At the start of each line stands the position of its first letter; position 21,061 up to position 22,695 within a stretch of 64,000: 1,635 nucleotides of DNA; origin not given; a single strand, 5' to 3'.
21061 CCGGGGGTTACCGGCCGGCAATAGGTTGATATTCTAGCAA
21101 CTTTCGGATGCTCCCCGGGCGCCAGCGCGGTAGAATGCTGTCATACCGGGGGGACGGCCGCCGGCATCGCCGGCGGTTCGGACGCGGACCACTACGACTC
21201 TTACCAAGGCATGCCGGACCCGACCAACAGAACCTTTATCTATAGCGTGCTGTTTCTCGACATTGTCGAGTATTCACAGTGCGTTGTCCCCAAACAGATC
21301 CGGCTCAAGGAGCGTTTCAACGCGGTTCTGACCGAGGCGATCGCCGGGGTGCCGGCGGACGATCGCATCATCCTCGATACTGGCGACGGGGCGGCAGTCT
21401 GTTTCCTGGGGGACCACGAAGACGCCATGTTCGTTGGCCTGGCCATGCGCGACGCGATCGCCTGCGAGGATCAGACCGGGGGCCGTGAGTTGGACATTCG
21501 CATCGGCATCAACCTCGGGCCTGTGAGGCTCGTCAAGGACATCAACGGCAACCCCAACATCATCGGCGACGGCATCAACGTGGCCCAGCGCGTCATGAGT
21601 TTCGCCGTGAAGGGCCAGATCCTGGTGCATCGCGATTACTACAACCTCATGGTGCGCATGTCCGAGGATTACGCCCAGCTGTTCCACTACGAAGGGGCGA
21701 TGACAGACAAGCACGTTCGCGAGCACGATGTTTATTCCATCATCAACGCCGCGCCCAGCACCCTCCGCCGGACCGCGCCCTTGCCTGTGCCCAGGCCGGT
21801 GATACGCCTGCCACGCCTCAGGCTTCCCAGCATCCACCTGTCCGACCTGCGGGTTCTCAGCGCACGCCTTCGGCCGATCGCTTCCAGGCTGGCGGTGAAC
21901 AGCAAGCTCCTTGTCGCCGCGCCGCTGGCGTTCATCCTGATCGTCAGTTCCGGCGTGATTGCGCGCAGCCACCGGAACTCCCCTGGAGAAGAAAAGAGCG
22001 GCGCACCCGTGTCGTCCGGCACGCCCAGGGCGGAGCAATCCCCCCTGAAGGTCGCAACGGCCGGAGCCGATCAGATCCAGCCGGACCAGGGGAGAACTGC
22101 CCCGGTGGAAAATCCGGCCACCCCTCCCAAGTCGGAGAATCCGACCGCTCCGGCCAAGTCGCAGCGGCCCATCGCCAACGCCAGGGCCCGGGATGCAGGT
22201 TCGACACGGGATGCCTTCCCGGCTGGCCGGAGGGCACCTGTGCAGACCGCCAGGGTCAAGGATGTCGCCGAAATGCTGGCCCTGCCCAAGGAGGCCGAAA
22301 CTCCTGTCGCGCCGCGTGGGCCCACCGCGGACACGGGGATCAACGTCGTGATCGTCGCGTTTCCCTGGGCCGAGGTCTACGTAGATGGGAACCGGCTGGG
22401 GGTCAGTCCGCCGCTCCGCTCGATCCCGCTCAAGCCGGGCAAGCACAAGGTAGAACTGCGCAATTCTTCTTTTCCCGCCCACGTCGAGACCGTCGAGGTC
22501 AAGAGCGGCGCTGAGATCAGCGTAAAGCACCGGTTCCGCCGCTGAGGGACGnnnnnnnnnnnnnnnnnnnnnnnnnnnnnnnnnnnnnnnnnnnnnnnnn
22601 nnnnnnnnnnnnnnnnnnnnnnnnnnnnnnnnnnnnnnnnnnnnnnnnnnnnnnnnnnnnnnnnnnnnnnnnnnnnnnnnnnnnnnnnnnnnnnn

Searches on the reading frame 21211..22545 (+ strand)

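Call 90: search_protein_families(library=pfam, proteins=[window:21211-22545:+], max_evalue=0.0001)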
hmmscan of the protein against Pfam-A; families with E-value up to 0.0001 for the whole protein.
window:21211-22545:+ (444 aa): 2 families
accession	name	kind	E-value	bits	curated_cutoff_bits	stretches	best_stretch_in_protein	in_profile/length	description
PF08308.17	PEGA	-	7.7e-07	29.4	20.8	1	387-443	13-68/71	PEGA domain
PF00211.25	Guanylate_cyc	-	1.4e-06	28.4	21.9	1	73-148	79-156/183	Adenylate and Guanylate cyclase catalytic domain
